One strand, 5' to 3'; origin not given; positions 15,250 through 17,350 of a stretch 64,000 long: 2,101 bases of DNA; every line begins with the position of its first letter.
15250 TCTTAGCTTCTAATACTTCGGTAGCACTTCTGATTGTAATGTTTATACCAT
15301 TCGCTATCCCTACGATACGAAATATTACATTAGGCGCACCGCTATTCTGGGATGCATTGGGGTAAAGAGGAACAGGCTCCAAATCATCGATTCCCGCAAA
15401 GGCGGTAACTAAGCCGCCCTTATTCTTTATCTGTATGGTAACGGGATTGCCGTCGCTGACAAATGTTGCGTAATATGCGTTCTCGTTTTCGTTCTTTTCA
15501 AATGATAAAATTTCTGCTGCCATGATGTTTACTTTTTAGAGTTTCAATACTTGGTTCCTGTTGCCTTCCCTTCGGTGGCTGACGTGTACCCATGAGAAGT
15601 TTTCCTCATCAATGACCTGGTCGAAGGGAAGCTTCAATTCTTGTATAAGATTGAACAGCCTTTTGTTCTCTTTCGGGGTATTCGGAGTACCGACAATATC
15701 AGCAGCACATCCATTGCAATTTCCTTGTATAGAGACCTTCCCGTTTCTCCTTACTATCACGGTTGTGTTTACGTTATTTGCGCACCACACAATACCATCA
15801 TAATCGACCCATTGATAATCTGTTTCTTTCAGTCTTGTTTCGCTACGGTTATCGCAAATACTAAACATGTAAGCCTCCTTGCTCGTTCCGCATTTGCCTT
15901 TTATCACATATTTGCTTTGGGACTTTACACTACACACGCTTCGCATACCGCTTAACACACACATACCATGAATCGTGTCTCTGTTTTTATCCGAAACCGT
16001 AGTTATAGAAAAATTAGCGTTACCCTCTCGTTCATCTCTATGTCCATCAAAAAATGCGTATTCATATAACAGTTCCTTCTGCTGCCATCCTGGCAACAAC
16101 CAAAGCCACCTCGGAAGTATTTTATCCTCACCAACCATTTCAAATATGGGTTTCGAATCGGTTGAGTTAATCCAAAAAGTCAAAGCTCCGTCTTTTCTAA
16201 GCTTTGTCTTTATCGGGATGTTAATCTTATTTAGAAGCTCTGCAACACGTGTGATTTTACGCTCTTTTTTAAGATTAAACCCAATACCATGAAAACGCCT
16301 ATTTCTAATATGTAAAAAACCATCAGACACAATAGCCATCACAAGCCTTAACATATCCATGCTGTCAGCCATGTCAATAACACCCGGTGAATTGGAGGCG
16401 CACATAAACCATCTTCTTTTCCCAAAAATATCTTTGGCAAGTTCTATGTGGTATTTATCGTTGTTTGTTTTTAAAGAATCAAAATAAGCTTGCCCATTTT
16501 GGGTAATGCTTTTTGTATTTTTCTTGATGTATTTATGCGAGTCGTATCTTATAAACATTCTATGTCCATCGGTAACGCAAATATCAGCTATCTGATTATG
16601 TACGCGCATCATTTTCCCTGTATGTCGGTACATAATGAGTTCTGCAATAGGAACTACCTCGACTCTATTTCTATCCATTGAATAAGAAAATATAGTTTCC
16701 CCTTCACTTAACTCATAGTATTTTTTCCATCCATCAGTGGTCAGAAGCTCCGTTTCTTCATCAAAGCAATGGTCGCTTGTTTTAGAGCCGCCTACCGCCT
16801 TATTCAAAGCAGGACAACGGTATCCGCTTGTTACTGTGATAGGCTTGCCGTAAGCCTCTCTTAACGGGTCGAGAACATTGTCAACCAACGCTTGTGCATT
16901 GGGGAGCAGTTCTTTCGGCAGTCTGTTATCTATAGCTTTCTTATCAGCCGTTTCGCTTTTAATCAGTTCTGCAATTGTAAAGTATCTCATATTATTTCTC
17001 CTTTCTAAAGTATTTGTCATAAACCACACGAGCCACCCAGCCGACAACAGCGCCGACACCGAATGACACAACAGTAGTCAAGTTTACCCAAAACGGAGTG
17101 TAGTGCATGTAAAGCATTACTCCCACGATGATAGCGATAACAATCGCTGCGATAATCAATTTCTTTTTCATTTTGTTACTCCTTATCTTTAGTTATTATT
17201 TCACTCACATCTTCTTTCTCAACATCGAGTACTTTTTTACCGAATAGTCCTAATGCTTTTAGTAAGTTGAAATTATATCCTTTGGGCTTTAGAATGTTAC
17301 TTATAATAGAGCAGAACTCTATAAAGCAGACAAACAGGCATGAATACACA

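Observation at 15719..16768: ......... intein splits the zinc-binding motif of the phage endolysin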

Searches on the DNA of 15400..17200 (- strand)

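Call 6: search_dna_similar(query=window:15400-17200:-, collection=phages, mode=near, max_rows=30)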
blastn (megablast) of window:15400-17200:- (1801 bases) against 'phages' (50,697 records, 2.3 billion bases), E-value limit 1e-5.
Records with a match: 1; places in all: 1; records where one place covers at least 80% of the query: 0.
Best place of each record, by identity: 80-90% 1.
By first word of the organism name: Bacteriophage 1.
By host as written in the record: - 1.
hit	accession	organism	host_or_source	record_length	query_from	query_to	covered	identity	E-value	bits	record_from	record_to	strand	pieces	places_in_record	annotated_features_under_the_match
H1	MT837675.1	Bacteriophage sp.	human fecal samples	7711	3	194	11%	89.2%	1e-60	241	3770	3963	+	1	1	record has no annotation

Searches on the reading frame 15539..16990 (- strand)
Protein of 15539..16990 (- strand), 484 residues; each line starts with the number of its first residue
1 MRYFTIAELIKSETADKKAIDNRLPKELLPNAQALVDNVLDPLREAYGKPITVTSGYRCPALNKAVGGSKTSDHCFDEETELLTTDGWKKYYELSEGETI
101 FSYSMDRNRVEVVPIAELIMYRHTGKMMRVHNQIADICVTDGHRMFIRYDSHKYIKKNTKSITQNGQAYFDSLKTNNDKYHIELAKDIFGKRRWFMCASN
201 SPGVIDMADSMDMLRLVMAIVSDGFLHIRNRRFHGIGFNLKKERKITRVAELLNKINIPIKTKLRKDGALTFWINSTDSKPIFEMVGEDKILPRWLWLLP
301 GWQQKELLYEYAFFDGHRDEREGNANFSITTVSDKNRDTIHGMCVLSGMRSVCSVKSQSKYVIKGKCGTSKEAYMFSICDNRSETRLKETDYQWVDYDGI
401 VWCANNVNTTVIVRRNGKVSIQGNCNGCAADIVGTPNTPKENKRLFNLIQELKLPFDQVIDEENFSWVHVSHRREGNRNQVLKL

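Call 4: search_protein_families(library=pfam, max_evalue=1, proteins=[window:15539-16990:-])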
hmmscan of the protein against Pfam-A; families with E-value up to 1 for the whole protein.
seq(484 aa): 4 families
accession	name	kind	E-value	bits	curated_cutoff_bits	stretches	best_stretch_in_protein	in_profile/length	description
PF08291.16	Peptidase_M15_3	-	2.2e-14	53.9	23.2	1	3-77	2-69/108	Peptidase M15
PF14890.11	Intein_splicing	-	0.00065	20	35.8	1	87-168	7-92/155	Intein splicing domain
PF12225.13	DUF5981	-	0.03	14.4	23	1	342-372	26-56/95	Methylene-tetrahydrofolate reductase C terminal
PF19864.5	Radical_SAM_N2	-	0.094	12.6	29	1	231-267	48-84/151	Radical SAM proteins, N-terminal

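Call 5: search_protein_families(library=ncbifam, max_evalue=1, proteins=[window:15539-16990:-])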
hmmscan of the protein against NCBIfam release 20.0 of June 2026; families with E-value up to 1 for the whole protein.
seq(484 aa): 3 families
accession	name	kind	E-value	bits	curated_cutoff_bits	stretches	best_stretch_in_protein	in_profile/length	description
TIGR01445.1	intein_Nterm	domain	0.009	17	24.5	1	75-146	1-82/83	intein N-terminal splicing region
TIGR03211.1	catechol_2_3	equivalog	0.02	14.2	320.2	1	229-268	204-243/303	catechol 2,3-dioxygenase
NF001597.0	PRK00394.2-2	subfamily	0.13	11.8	255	1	383-424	26-67/183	TATA-box-binding protein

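Call 16: search_protein_families(library=phrogs, max_evalue=0.001, proteins=[window:15539-16990:-])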
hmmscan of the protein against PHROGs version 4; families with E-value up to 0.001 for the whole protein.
window:15539-16990:- (484 aa): 4 families
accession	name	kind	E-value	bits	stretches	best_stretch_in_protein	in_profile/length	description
phrog_894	-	lysis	3.4e-30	106.3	2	2-75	48-113/389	endolysin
phrog_85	-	DNA, RNA and nucleotide metabolism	2.9e-06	27.1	1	71-150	85-163/866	thymidylate synthase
phrog_28234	-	lysis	3.7e-05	23.9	1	45-77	283-316/372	endolysin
phrog_17373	-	other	4e-05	24.4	1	39-78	44-83/224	peptidase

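Call 75: predict_structure(alignment_id=A4)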
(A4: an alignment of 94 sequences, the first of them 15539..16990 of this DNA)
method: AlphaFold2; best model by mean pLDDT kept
length: 484 residues; sequences in the alignment: 94
mean_pLDDT: 89.6   pTM: 0.73
mean pLDDT of the five models: 89.6, 89.1, 89.1, 89.0, 88.6
residues with pLDDT >= 90: 318; 70-90: 135; 50-70: 25; < 50: 6
segments of 3 or more residues with pLDDT < 50: 69-73
pLDDT, mean of each block of 10 residues (from residue 1): 86 88 81 89 95 80 65 74 97 95 93 87 87 96 88 64 72 73 88 96 93 98 96 96 97 96 96 97 96 97 98 95 94 97 98 96 93 97 96 93 87 97 72 90 95 89 87 78 77
secondary structure, 60 per line:
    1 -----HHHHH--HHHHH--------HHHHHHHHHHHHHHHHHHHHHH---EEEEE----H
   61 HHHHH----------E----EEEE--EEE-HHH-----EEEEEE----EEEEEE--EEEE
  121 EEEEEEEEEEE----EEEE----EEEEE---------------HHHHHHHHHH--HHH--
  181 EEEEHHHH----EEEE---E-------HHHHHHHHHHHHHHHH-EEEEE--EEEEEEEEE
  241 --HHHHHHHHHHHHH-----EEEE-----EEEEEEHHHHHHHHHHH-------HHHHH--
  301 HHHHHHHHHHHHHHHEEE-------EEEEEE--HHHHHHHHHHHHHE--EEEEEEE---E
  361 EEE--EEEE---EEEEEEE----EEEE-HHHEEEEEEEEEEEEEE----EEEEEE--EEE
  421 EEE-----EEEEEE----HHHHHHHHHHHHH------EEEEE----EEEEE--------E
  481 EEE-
elements in order: H6-10 H13-17 H26-47 E51-55 H60-65 E81-84 E87-89 E99-104 E109-114 E117-131 E136-139 E144-148 H164-173 E181-184 H185-188 E193-196 H208-223 E225-229 E232-240 H243-255 E261-264 E270-275 H276-286 H294-298 H301-315 E316-318 E326-331 H334-346 E350-356 E360-363 E366-369 E373-379 E384-387 E392-405 E410-415 E418-423 E429-434 H439-451 E458-462 E467-471 E480-483
